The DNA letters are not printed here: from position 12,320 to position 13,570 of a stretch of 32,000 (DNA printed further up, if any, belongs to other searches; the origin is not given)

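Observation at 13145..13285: DH2 catalytic His motif replaced and split by a (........)3 tandem-repeat insertion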

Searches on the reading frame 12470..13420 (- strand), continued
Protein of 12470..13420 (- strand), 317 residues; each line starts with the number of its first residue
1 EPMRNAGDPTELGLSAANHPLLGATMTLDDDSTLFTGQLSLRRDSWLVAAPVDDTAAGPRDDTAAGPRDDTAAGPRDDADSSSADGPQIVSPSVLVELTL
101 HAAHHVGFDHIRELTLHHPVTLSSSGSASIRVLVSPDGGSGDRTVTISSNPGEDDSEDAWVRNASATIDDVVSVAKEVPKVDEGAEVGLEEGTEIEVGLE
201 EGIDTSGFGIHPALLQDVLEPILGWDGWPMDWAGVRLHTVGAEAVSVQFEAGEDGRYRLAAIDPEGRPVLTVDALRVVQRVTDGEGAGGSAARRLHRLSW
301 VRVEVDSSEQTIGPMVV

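Call 61: find_homologous_proteins(query=A2, max_evalue=1e-15)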
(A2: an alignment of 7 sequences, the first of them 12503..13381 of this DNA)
Query A2 (7 sequences) (293 aa, profile of the alignment): 523 proteins with E <= 1e-15 among 8000 candidates; the best 120 are listed.
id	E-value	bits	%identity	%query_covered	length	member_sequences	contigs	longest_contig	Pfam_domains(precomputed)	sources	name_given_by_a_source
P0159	7.0e-152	524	30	98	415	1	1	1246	PF21089.4,PF14765.13,PF22953.4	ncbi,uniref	ncbi:polyketide synthase dehydratase domain-containing protein, partial [Actinoplanes sp. NPDC049802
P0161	1.4e-149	516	27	88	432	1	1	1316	PF21089.4,PF14765.13,PF00698.27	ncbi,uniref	ncbi:polyketide synthase dehydratase domain-containing protein, partial [Salinispora pacifica]|unire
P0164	5.4e-145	501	27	100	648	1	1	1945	PF08659.17,PF21089.4,PF14765.13,PF22953.4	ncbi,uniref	ncbi:KR domain-containing protein, partial [Micromonospora humida]|uniref:KR domain-containing prote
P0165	2.5e-139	482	28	98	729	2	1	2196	PF21089.4,PF14765.13,PF22953.4,PF00698.27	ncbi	ncbi:acyltransferase domain-containing protein, partial [Streptomyces sp. NPDC055107]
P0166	1.0e-138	481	27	98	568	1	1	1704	PF21089.4,PF14765.13,PF22953.4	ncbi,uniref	ncbi:polyketide synthase dehydratase domain-containing protein, partial [Streptomyces sp. NPDC100445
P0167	1.5e-137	477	25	99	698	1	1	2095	PF08659.17,PF21089.4,PF14765.13,PF00106.32,PF22953.4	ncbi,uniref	ncbi:type I polyketide synthase, partial [Streptomyces monashensis]|uniref:type I polyketide synthas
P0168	5.5e-136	472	26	99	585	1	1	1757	PF21089.4,PF14765.13,PF22953.4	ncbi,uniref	ncbi:polyketide synthase dehydratase domain-containing protein, partial [Streptomyces yokosukanensis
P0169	4.5e-134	465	26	89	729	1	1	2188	PF21089.4,PF14765.13,PF22953.4,PF00698.27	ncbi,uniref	ncbi:acyltransferase domain-containing protein, partial [Streptomyces sp. 2A115]|uniref:acyltransfer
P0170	3.3e-132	459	28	92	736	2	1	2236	PF21089.4,PF14765.13,PF22953.4,PF00698.27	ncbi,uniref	ncbi:acyltransferase domain-containing protein, partial [Streptomyces sp. NRRL B-1347]|uniref:acyltr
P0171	4.7e-132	459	26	98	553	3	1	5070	PF21089.4,PF14765.13,PF22953.4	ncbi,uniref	ncbi:polyketide synthase dehydratase domain-containing protein, partial [Streptomyces sp. NRRL B-134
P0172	9.2e-132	458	29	100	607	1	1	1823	PF21089.4,PF14765.13,PF22953.4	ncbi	ncbi:polyketide synthase dehydratase domain-containing protein, partial [Streptantibioticus ferralit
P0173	1.9e-131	457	27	100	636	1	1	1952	PF21089.4,PF14765.13,PF22953.4,PF00698.27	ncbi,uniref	ncbi:polyketide synthase dehydratase domain-containing protein, partial [Streptomyces chumphonensis]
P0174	2.7e-131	456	27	94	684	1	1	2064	PF21089.4,PF14765.13,PF22953.4,PF00698.27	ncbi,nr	ncbi:MAG TPA: acyltransferase domain-containing protein, partial [Streptomyces sp.]|nr:acyltransfera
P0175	8.7e-131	454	26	98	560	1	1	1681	PF21089.4,PF14765.13,PF00698.27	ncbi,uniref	ncbi:acyltransferase domain-containing protein, partial [Streptomyces sp. NK08204]|uniref:acyltransf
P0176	1.4e-130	454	29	100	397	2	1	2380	PF21089.4,PF14765.13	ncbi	ncbi:polyketide synthase dehydratase domain-containing protein, partial [Streptomyces nojiriensis]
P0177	2.8e-129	449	25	90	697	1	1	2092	PF21089.4,PF14765.13,PF08240.18,PF22953.4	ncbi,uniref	ncbi:polyketide synthase dehydratase domain-containing protein, partial [Streptomyces sp. YS415]|uni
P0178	5.2e-129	449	28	98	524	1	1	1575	PF21089.4,PF14765.13,PF22953.4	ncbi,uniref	ncbi:polyketide synthase dehydratase domain-containing protein, partial [Streptomyces sp. NPDC019531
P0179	6.3e-129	448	29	99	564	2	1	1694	PF21089.4,PF14765.13,PF22953.4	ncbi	ncbi:polyketide synthase dehydratase domain-containing protein, partial [Streptomyces viridiviolaceu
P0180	9.4e-129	448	29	89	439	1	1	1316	PF21089.4,PF14765.13,PF22953.4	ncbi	ncbi:polyketide synthase dehydratase domain-containing protein, partial [Streptosporangium album]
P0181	1.3e-128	447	28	97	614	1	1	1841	PF21089.4,PF14765.13,PF22953.4,PF00698.27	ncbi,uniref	ncbi:polyketide synthase dehydratase domain-containing protein, partial [Streptomyces sp. NPDC097981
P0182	2.0e-128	447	25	100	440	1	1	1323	PF21089.4,PF14765.13,PF22953.4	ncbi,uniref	ncbi:polyketide synthase dehydratase domain-containing protein, partial [Kitasatospora sp. NPDC08834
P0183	4.8e-128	445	25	98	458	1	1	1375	PF21089.4,PF14765.13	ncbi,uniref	ncbi:polyketide synthase dehydratase domain-containing protein, partial [Streptomyces sp. NPDC048324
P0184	4.9e-128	445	28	98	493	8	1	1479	PF21089.4,PF14765.13,PF22953.4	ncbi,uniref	ncbi:polyketide synthase dehydratase domain-containing protein, partial [Streptomyces griseoflavus]|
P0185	6.1e-128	445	30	89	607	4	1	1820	PF21089.4,PF14765.13,PF22953.4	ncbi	ncbi:polyketide synthase dehydratase domain-containing protein, partial [Streptomyces sp. WG5]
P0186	6.9e-128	445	30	98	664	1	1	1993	PF08659.17,PF21089.4,PF14765.13,PF22953.4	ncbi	ncbi:type I polyketide synthase, partial [Streptomyces goshikiensis]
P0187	7.2e-128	445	27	99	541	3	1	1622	PF21089.4,PF14765.13,PF22953.4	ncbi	ncbi:polyketide synthase dehydratase domain-containing protein, partial [Streptomyces sp. NRAIS4]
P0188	5.0e-127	442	28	89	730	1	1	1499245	PF21089.4,PF14765.13,PF22953.4,PF00698.27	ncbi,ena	-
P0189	1.1e-126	441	28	98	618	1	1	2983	PF21089.4,PF14765.13,PF22953.4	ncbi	ncbi:hypothetical protein LCGC14_1704020, partial [marine sediment metagenome]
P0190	1.9e-126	440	28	100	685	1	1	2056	PF08659.17,PF21089.4,PF14765.13,PF00106.32,PF22953.4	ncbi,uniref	ncbi:type I polyketide synthase, partial [Streptomyces sp. NRRL S-87]|uniref:type I polyketide synth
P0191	3.0e-126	439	30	98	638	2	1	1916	PF21089.4,PF14765.13,PF22953.4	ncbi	ncbi:polyketide synthase dehydratase domain-containing protein, partial [Streptomyces goshikiensis]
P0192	6.0e-126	438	26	100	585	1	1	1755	PF21089.4,PF14765.13,PF22953.4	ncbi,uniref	ncbi:polyketide synthase dehydratase domain-containing protein, partial [Kitasatospora sp. NPDC08834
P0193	1.1e-125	438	30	89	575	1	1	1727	PF21089.4,PF14765.13,PF22953.4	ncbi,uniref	ncbi:polyketide synthase dehydratase domain-containing protein, partial [Streptomyces sp. NPDC002785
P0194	1.3e-125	437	29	88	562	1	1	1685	PF21089.4,PF14765.13,PF22953.4,PF00698.27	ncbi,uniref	ncbi:polyketide synthase dehydratase domain-containing protein, partial [Streptomyces sp. NPDC001795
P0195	2.2e-125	437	28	97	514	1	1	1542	PF21089.4,PF14765.13,PF00698.27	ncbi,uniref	ncbi:polyketide synthase dehydratase domain-containing protein, partial [Streptomyces alanosinicus]|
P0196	5.1e-125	435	29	98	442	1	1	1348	PF21089.4,PF14765.13,PF22953.4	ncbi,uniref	ncbi:polyketide synthase dehydratase domain-containing protein, partial [Streptomyces monashensis]|u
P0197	1.1e-124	434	26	89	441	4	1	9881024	PF21089.4,PF14765.13,PF00698.27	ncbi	-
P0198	2.4e-124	433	27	97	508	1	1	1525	PF21089.4,PF14765.13,PF00698.27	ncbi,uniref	ncbi:polyketide synthase dehydratase domain-containing protein, partial [Streptomyces alanosinicus]|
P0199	5.4e-124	432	28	98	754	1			PF08659.17,PF21089.4,PF14765.13,PF00106.32,PF22953.4,PF00698.27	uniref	uniref:polyketide synthase dehydratase domain-containing protein n=1 Tax=Streptomyces sp. NRRL S-87 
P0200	7.4e-124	432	29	93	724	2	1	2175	PF08659.17,PF21089.4,PF13561.13,PF14765.13,PF00106.32,PF01370.28,PF22953.4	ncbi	ncbi:type I polyketide synthase, partial [Streptomyces sp. NPDC000941]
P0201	1.0e-123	431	27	96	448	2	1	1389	PF21089.4,PF14765.13,PF22953.4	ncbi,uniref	ncbi:polyketide synthase dehydratase domain-containing protein, partial [Streptosporangium sp. NPDC0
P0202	1.1e-123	431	28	98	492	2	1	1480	PF21089.4,PF14765.13,PF22953.4,PF00698.27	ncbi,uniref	ncbi:polyketide synthase dehydratase domain-containing protein, partial [Streptosporangium sp. NPDC0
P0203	1.5e-123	431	28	99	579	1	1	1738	PF21089.4,PF14765.13,PF22953.4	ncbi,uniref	ncbi:polyketide synthase dehydratase domain-containing protein, partial [Streptomyces sp. NPDC056730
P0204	1.5e-123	431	29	98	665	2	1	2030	PF21089.4,PF14765.13,PF22953.4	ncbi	ncbi:polyketide synthase dehydratase domain-containing protein, partial [Streptomyces sp. NPDC021098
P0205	2.1e-123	430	26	89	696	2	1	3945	PF21089.4,PF14765.13,PF00698.27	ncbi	ncbi:acyltransferase domain-containing protein, partial [Streptomyces carpinensis]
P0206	3.3e-123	429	30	96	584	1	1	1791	PF21089.4,PF14765.13,PF00698.27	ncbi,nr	ncbi:MAG TPA: acyltransferase domain-containing protein, partial [Pseudonocardiaceae bacterium]|nr:a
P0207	4.2e-123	429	27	80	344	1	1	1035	PF21089.4,PF14765.13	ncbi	ncbi:hypothetical protein LCGC14_3103770, partial [marine sediment metagenome]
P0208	7.7e-123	428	27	98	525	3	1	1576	PF21089.4,PF14765.13,PF22953.4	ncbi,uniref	ncbi:polyketide synthase dehydratase domain-containing protein, partial [Streptomyces sp. NPDC058625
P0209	1.1e-122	428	27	90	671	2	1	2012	PF21089.4,PF14765.13,PF22953.4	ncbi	ncbi:polyketide synthase dehydratase domain-containing protein, partial [Streptomyces longwoodensis]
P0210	1.1e-122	428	27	98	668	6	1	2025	PF21089.4,PF14765.13,PF22953.4,PF00698.27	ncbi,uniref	ncbi:polyketide synthase dehydratase domain-containing protein, partial [Streptomyces hygroscopicus]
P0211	2.0e-122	427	25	99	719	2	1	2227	PF21089.4,PF14765.13,PF22953.4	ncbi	ncbi:polyketide synthase dehydratase domain-containing protein, partial [Streptomyces sp. NPDC001948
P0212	2.3e-122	427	30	99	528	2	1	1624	PF21089.4,PF14765.13,PF00698.27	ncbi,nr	ncbi:type I polyketide synthase, partial [Streptomyces sp. AV19]|nr:type I polyketide synthase [Stre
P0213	2.6e-122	427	27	98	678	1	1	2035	PF08659.17,PF21089.4,PF14765.13,PF22953.4,PF00698.27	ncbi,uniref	ncbi:type I polyketide synthase, partial [Streptomyces sp. NPDC000987]|uniref:type I polyketide synt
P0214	3.9e-122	426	30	100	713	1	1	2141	PF08659.17,PF21089.4,PF14765.13,PF22953.4,PF00698.27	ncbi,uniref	ncbi:polyketide synthase dehydratase domain-containing protein, partial [Streptomyces sp. NPDC053560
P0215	4.2e-122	426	26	53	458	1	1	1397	PF21089.4,PF14765.13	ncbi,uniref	ncbi:polyketide synthase dehydratase domain-containing protein, partial [Streptomyces sp. NPDC020801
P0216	9.7e-122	425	29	97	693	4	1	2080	PF21089.4,PF14765.13,PF22953.4,PF00698.27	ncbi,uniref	ncbi:polyketide synthase dehydratase domain-containing protein, partial [Streptomyces sp. NPDC014986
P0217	1.2e-121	424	28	97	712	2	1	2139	PF21089.4,PF14765.13,PF22953.4,PF00698.27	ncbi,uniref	ncbi:polyketide synthase dehydratase domain-containing protein, partial [Streptomyces sp. NPDC044984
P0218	1.8e-121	424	26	89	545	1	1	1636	PF21089.4,PF14765.13,PF22953.4,PF00698.27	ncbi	ncbi:polyketide synthase dehydratase domain-containing protein, partial [Streptomyces sp. N2-109]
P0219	2.7e-121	423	28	88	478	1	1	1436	PF21089.4,PF14765.13,PF00698.27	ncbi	ncbi:polyketide synthase dehydratase domain-containing protein, partial [Planomonospora algeriensis]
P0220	2.9e-121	423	26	89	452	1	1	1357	PF21089.4,PF14765.13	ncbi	ncbi:polyketide synthase dehydratase domain-containing protein, partial [Streptomyces sp. 4503]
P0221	3.3e-121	423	28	98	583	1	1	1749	PF21089.4,PF14765.13,PF22953.4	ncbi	ncbi:polyketide synthase, partial [Streptomyces sp. SID7804]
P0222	4.1e-121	423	30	98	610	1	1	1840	PF21089.4,PF14765.13,PF22953.4,PF00698.27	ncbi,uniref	ncbi:polyketide synthase dehydratase domain-containing protein, partial [Streptosporangium sp. NPDC0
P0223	5.5e-121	422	26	100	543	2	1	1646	PF21089.4,PF14765.13,PF22953.4,PF00698.27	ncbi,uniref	ncbi:polyketide synthase dehydratase domain-containing protein, partial [Kitasatospora sp. NPDC00255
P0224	7.3e-121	422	28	89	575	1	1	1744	PF21089.4,PF14765.13,PF22953.4,PF00698.27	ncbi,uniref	ncbi:polyketide synthase dehydratase domain-containing protein, partial [Streptomyces sp. NPDC048045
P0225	8.7e-121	422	26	89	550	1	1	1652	PF21089.4,PF14765.13,PF00698.27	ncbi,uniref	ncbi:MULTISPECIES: acyltransferase domain-containing protein, partial [unclassified Streptomyces]|un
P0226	1.3e-120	421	27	89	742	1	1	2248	PF21089.4,PF14765.13,PF22953.4,PF00698.27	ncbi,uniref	ncbi:polyketide synthase dehydratase domain-containing protein, partial [Streptomyces asoensis]|unir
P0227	1.6e-120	421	26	89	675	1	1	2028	PF21089.4,PF14765.13,PF22953.4,PF00698.27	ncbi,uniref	ncbi:polyketide synthase dehydratase domain-containing protein, partial [Streptomyces sp. NPDC059426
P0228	2.0e-120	420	29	98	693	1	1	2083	PF08659.17,PF21089.4,PF14765.13,PF00106.32,PF22953.4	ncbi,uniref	ncbi:polyketide synthase dehydratase domain-containing protein, partial [Micromonospora sp. NPDC0492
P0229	2.1e-120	420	26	99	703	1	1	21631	PF21089.4,PF14765.13,PF22953.4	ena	-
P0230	2.8e-120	420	29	89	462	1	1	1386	PF21089.4,PF14765.13,PF00698.27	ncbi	ncbi:polyketide synthase dehydratase domain-containing protein, partial [Streptomyces zhihengii]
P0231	4.1e-120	419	28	89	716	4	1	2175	PF21089.4,PF14765.13,PF22953.4,PF00698.27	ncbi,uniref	ncbi:acyltransferase domain-containing protein, partial [Streptomyces asoensis]|uniref:acyltransfera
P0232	4.4e-120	419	29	98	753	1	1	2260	PF21089.4,PF14765.13,PF22953.4,PF00698.27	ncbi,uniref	ncbi:polyketide synthase dehydratase domain-containing protein, partial [Micromonospora sp. CPCC 206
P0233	1.1e-119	418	27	98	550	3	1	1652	PF21089.4,PF14765.13,PF22953.4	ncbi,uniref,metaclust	ncbi:polyketide synthase dehydratase domain-containing protein, partial [Saccharothrix sp. ST-888]|u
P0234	1.5e-119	417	28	98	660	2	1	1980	PF21089.4,PF14765.13,PF22953.4,PF00698.27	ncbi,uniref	ncbi:polyketide synthase dehydratase domain-containing protein, partial [Streptomyces sp. NPDC018955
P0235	2.3e-119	417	27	100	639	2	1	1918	PF21089.4,PF14765.13,PF00698.27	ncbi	ncbi:acyltransferase domain-containing protein, partial [Streptomyces sp. NPDC053726]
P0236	2.3e-119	417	27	97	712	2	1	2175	PF08659.17,PF21089.4,PF14765.13,PF22953.4,PF00698.27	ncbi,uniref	ncbi:polyketide synthase dehydratase domain-containing protein, partial [Actinomadura sp. 7K507]|uni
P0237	2.5e-119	417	27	88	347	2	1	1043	PF21089.4,PF14765.13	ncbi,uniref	ncbi:polyketide synthase dehydratase domain-containing protein, partial [Streptomyces sp. NPDC000987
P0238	2.7e-119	417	30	98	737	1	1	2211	PF21089.4,PF14765.13,PF22953.4,PF00698.27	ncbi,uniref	ncbi:acyltransferase domain-containing protein, partial [Microbispora triticiradicis]|uniref:acyltra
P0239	3.5e-119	416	28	80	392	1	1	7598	PF21089.4,PF14765.13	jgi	jgi:acyl transferase domain-containing protein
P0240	3.8e-119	416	26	96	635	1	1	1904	PF21089.4,PF14765.13,PF22953.4,PF00698.27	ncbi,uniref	ncbi:KR domain-containing protein, partial [Streptomyces sp. SID2563]|uniref:polyketide synthase deh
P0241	4.8e-119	416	30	81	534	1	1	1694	PF21089.4,PF14765.13,PF00698.27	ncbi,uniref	ncbi:acyltransferase domain-containing protein, partial [Streptomyces sp. SBT349]|uniref:acyltransfe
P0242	5.0e-119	416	29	94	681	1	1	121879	PF21089.4,PF14765.13,PF00698.27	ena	-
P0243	8.6e-119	415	27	99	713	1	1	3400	PF21089.4,PF14765.13,PF00698.27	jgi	jgi:acyl transferase domain-containing protein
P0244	9.5e-119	415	28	98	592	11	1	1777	PF21089.4,PF14765.13,PF22953.4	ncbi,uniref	ncbi:polyketide synthase dehydratase domain-containing protein, partial [Streptomyces sp. NPDC057433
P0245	1.2e-118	415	26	97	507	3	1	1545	PF21089.4,PF14765.13,PF22953.4,PF00698.27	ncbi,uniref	ncbi:polyketide synthase dehydratase domain-containing protein, partial [Streptosporangium sp. NPDC0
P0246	1.4e-118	414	28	98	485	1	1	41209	PF21089.4,PF14765.13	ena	-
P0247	4.9e-118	412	28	99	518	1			PF21089.4,PF14765.13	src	-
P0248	5.0e-118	412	28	89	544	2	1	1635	PF21089.4,PF14765.13,PF00698.27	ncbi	ncbi:polyketide synthase dehydratase domain-containing protein, partial [Streptomyces asiaticus]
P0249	5.8e-118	412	26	97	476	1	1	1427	PF21089.4,PF14765.13,PF22953.4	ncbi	ncbi:polyketide synthase dehydratase domain-containing protein, partial [Nonomuraea sp. NPDC003707]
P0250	1.4e-117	411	26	99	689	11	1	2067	PF21089.4,PF14765.13,PF22953.4,PF00698.27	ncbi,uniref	ncbi:acyltransferase domain-containing protein, partial [Streptomyces rochei]|uniref:acyltransferase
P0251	2.1e-117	410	29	98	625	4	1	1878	PF21089.4,PF14765.13,PF22953.4,PF00698.27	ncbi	ncbi:polyketide synthase dehydratase domain-containing protein, partial [Streptomyces sp. NPDC006999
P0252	2.2e-117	410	28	97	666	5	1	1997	PF21089.4,PF14765.13,PF22953.4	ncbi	ncbi:hypothetical protein ADK41_02440, partial [Streptomyces caelestis]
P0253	2.3e-117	410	26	100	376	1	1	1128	PF21089.4,PF14765.13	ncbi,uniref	ncbi:polyketide synthase dehydratase domain-containing protein, partial [Streptomyces pacificus]|uni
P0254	3.5e-117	410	29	93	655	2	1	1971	PF21089.4,PF14765.13,PF22953.4,PF00698.27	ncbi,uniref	ncbi:acyltransferase domain-containing protein, partial [Streptomyces spiramenti]|uniref:acyltransfe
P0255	3.9e-117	409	25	77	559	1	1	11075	PF21089.4,PF14765.13,PF22953.4,PF00698.27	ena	-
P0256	4.0e-117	409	29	89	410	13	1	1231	PF21089.4,PF14765.13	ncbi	ncbi:polyketide synthase dehydratase domain-containing protein, partial [Streptomyces zhihengii]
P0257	4.7e-117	409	30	100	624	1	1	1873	PF08659.17,PF21089.4,PF14765.13,PF22953.4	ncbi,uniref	ncbi:polyketide synthase dehydratase domain-containing protein, partial [Streptomyces sulfonofaciens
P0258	4.9e-117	409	27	88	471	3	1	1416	PF21089.4,PF14765.13,PF22953.4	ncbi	ncbi:polyketide synthase dehydratase domain-containing protein, partial [Streptomyces chryseus]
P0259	1.1e-116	408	30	98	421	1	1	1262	PF21089.4,PF14765.13,PF22953.4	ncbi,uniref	ncbi:polyketide synthase dehydratase domain-containing protein, partial [Streptomyces sp. NPDC013172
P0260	1.1e-116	408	27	88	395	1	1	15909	PF21089.4,PF14765.13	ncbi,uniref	ncbi:polyketide synthase dehydratase domain-containing protein, partial [Kitasatospora sp. MBT63]|un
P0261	1.1e-116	408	27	83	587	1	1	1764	PF21089.4,PF14765.13,PF00698.27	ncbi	ncbi:acyltransferase domain-containing protein, partial [Streptomyces milbemycinicus]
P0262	1.4e-116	408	26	89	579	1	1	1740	PF21089.4,PF14765.13,PF22953.4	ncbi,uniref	ncbi:polyketide synthase dehydratase domain-containing protein, partial [Streptomyces sp. PT12]|unir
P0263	1.5e-116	408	28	90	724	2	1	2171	PF21089.4,PF14765.13,PF22953.4,PF00698.27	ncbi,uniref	ncbi:acyltransferase domain-containing protein, partial [Streptomyces sp. NPDC096094]|uniref:acyltra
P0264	2.0e-116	407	25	89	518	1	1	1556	PF21089.4,PF14765.13,PF00698.27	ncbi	ncbi:MAG TPA: polyketide synthase dehydratase domain-containing protein, partial [Trebonia sp.]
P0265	2.1e-116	407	28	99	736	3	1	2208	PF21089.4,PF14765.13,PF22953.4,PF00698.27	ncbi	ncbi:acyltransferase domain-containing protein, partial [Streptomyces koyangensis]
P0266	2.1e-116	407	28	99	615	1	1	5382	PF21089.4,PF14765.13,PF00698.27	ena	-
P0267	2.2e-116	407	26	100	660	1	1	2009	PF21089.4,PF14765.13,PF08240.18,PF22953.4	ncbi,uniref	ncbi:polyketide synthase dehydratase domain-containing protein, partial [Streptomyces sp. ECR2.10]|u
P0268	3.0e-116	407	28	96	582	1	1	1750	PF21089.4,PF14765.13,PF22953.4,PF00698.27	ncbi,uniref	ncbi:polyketide synthase dehydratase domain-containing protein, partial [Mangrovihabitans endophytic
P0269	3.2e-116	406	29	48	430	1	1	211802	PF21089.4,PF14765.13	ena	-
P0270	3.6e-116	406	29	99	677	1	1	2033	PF08659.17,PF21089.4,PF14765.13,PF22953.4,PF00698.27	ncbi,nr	ncbi:MAG TPA: polyketide synthase dehydratase domain-containing protein, partial [Solirubrobacterale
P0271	3.6e-116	406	29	97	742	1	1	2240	PF21089.4,PF14765.13,PF22953.4,PF00698.27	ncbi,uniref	ncbi:acyltransferase domain-containing protein, partial [Streptomyces sp. 4N509B]|uniref:acyltransfe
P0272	3.7e-116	406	25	89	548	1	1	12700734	PF21089.4,PF14765.13,PF00698.27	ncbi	ncbi:acyltransferase domain-containing protein, partial [Streptomyces rapamycinicus]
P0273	6.1e-116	406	27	89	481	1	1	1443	PF21089.4,PF14765.13,PF22953.4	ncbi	ncbi:polyketide synthase dehydratase domain-containing protein, partial [Actinacidiphila paucisporea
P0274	7.3e-116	405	28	89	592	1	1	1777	PF21089.4,PF14765.13,PF00698.27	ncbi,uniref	ncbi:acyltransferase domain-containing protein, partial [Streptomyces bacillaris]|uniref:acyltransfe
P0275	7.7e-116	405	28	98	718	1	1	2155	PF08659.17,PF21089.4,PF14765.13,PF00106.32,PF01370.28,PF22953.4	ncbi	ncbi:hypothetical protein VR41_14130, partial [Streptomyces sp. NRRL B-1568]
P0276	7.9e-116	405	27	90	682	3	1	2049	PF21089.4,PF14765.13,PF00698.27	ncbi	ncbi:polyketide synthase dehydratase domain-containing protein, partial [Streptomyces sp. b94]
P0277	8.5e-116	405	28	97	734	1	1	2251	PF08659.17,PF21089.4,PF14765.13,PF00106.32,PF01370.28,PF22953.4,PF00698.27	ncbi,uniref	ncbi:polyketide synthase dehydratase domain-containing protein, partial [Streptomyces sp. NPDC048663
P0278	1.0e-115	405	28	100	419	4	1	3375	PF21089.4,PF14765.13,PF22953.4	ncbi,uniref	ncbi:polyketide synthase dehydratase domain-containing protein, partial [Streptomyces sp. 13-12-16]|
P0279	1.2e-115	405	28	98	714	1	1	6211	PF21089.4,PF14765.13,PF00698.27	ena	-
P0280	1.8e-115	404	30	100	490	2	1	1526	PF21089.4,PF14765.13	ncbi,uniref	ncbi:polyketide synthase dehydratase domain-containing protein, partial [Streptomyces sp. NBRC 11061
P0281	2.1e-115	404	27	99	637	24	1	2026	PF21089.4,PF14765.13,PF22953.4,PF00698.27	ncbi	ncbi:acyltransferase domain-containing protein, partial [Streptomyces albidoflavus]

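Call 63: fold_search(model_id=the predicted structure, library=pdb)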
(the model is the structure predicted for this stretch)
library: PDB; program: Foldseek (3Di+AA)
matches with E <= 10: 791; with E <= 0.001: 70
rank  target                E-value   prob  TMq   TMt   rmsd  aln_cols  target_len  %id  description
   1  6k97_B                3.4e-10  1.00  0.36  0.39  10.3       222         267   31  Crystal structure of fusion DH domain (released 2019-11-27)
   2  6k97_A                4.3e-10  1.00  0.35  0.37  10.1       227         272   29  Crystal structure of fusion DH domain (released 2019-11-27)
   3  6obv_C                1.3e-09  1.00  0.36  0.36   7.7       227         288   24  Structural insights into dehydratase substrate selection for the borrelidin and fluvirucin polyketide synthases (released 2019-06-05)
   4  9pat_B                1.6e-09  1.00  0.34  0.12   7.2       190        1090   31  Antibody (1B2) Bound Rifamycin Synthetase Module 1 in the Transacylation Mode (released 2025-07-23)
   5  9pc6_B                1.8e-09  1.00  0.33  0.09   7.4       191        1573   30  Antibody (1B2) Bound Crosslinked Rifamycin Synthetase Module 1 with a C-terminal Type II Thioesterase (released 2025-07-23)
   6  6obt                  7.2e-09  1.00  0.34  0.37   9.2       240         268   26  Structural insights into dehydratase substrate selection for the borrelidin and fluvirucin polyketide synthases (released 2019-06-05)
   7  8g7w_A                7.6e-09  1.00  0.37  0.13   7.6       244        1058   24  Type I modPKS reducing region (released 2023-06-07)
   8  4ln9_A                8.4e-09  1.00  0.37  0.38   8.3       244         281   22  Crystal structure of the dehydratase domain from the terminal module of the rifamycin polyketide synthase (released 2013-12-18)
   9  4ln9_B                9.9e-09  1.00  0.37  0.38   7.7       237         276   23  Crystal structure of the dehydratase domain from the terminal module of the rifamycin polyketide synthase (released 2013-12-18)
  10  5o16_B                1.2e-08  1.00  0.34  0.36   8.2       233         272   24  Crystal structure of bifunctional dehydratase-cyclase domain in ambruticin biosynthesis (released 2017-11-08)
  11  6obv_A                1.2e-08  1.00  0.36  0.37   9.3       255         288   23  Structural insights into dehydratase substrate selection for the borrelidin and fluvirucin polyketide synthases (released 2019-06-05)
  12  6obv_B                1.2e-08  1.00  0.35  0.36   9.2       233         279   22  Structural insights into dehydratase substrate selection for the borrelidin and fluvirucin polyketide synthases (released 2019-06-05)
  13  6obv_D                1.7e-08  1.00  0.35  0.37   7.9       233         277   22  Structural insights into dehydratase substrate selection for the borrelidin and fluvirucin polyketide synthases (released 2019-06-05)
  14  5o16_A                2.2e-08  1.00  0.35  0.36   8.4       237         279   24  Crystal structure of bifunctional dehydratase-cyclase domain in ambruticin biosynthesis (released 2017-11-08)
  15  3el6                  2.8e-08  1.00  0.35  0.38   9.7       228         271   28  Crystal Structure of the Erythromycin Dehydratase (released 2008-11-11)
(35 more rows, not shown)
